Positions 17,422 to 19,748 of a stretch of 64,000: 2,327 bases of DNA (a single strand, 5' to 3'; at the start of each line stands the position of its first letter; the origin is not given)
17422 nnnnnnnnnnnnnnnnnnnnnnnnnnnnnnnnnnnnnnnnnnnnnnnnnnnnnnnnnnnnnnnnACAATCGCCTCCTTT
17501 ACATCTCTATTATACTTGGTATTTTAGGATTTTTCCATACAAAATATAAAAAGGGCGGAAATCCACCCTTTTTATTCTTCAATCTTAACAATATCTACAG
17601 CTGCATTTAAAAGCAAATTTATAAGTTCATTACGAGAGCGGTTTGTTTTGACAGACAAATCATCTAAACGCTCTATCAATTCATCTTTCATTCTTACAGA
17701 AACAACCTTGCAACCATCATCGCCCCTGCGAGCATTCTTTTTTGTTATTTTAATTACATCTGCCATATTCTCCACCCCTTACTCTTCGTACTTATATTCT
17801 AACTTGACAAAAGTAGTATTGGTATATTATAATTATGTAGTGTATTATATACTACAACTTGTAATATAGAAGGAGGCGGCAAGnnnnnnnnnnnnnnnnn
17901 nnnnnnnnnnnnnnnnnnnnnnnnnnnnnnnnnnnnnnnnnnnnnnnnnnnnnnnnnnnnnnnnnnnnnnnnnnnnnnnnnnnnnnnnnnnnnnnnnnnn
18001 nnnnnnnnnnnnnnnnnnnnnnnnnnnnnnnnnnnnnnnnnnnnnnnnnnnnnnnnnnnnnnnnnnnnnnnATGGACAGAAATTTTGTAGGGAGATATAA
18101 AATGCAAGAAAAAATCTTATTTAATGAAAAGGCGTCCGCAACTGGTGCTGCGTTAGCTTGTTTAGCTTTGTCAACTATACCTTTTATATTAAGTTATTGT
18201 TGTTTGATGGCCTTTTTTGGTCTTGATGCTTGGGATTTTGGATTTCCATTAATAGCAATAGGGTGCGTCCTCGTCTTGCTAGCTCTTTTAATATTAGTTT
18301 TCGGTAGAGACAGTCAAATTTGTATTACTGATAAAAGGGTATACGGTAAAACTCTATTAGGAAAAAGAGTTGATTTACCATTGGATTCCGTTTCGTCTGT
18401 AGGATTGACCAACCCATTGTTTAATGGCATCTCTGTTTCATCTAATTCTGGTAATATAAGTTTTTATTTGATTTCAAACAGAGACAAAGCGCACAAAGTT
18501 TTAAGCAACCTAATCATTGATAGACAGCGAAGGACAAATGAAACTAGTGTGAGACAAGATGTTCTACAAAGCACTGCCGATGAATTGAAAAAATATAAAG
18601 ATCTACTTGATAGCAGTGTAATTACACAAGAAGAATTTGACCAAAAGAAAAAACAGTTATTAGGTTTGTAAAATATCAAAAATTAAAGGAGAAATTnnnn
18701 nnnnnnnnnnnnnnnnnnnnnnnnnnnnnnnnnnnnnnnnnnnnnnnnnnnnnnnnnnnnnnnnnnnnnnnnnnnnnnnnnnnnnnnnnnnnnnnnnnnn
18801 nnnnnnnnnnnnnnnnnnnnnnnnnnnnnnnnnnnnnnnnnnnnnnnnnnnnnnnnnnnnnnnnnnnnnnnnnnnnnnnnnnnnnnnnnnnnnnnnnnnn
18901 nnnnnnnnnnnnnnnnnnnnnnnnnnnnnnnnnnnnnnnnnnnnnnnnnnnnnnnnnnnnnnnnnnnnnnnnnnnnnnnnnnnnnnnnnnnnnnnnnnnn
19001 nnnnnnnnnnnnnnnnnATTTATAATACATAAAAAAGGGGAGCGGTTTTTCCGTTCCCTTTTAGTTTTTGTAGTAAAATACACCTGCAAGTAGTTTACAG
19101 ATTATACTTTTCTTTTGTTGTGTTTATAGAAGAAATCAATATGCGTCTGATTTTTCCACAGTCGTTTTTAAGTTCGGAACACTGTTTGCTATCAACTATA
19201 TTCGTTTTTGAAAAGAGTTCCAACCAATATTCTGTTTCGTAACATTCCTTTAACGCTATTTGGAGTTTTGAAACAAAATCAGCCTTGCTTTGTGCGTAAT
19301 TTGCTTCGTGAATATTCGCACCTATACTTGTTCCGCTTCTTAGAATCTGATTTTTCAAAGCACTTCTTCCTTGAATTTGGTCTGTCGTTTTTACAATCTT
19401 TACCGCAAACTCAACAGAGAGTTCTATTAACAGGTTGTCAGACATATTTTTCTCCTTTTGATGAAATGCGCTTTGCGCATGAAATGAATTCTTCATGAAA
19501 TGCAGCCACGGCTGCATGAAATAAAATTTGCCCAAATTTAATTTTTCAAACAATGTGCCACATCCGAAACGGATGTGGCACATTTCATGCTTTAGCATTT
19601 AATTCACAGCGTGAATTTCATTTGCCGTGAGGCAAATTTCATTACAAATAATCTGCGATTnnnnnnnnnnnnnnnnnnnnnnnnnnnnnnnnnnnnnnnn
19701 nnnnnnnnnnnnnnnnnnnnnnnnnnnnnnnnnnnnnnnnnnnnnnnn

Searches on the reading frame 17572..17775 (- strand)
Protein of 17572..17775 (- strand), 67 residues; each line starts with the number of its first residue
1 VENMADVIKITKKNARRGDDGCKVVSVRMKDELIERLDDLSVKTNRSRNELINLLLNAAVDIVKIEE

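Call 67: search_protein_families(library=pfam, proteins=[window:17572-17775:-], max_evalue=0.01)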
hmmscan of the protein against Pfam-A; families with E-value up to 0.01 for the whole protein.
window:17572-17775:- (67 aa): 2 families
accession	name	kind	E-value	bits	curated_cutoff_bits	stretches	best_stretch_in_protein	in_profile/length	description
PF01402.27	RHH_1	-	2.4e-05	24.5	20.5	1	25-58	2-35/39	Ribbon-helix-helix protein, copG family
PF24434.1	DUF7557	-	0.00093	19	25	1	27-59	4-35/45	Family of unknown function (DUF7557)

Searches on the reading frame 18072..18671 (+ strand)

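Call 8: search_protein_families(library=pfam, proteins=[window:18072-18671:+], max_evalue=0.01)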
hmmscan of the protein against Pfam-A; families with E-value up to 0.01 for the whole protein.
window:18072-18671:+ (199 aa): 1 family
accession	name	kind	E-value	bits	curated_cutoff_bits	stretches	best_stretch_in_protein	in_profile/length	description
PF09851.14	SHOCT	-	3.3e-09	36.6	27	1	170-197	1-28/28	Short C-terminal domain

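Call 69: search_protein_families(library=padloc, proteins=[window:18072-18671:+], max_evalue=0.01)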
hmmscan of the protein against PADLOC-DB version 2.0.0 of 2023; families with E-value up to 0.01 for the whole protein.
window:18072-18671:+ (199 aa): 0 families

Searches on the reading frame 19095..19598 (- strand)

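Call 8: search_protein_families(library=pfam, proteins=[window:19095-19598:-], max_evalue=0.01)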
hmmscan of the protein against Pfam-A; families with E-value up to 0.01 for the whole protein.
window:19095-19598:- (167 aa): 1 family
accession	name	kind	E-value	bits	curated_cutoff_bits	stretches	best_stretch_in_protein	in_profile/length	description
PF05635.17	23S_rRNA_IVP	-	6.8e-26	91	33.8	1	57-155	5-105/106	23S rRNA-intervening sequence protein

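Call 69: search_protein_families(library=padloc, proteins=[window:19095-19598:-], max_evalue=0.01)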
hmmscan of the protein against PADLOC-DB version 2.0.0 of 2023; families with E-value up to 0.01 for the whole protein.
window:19095-19598:- (167 aa): 0 families
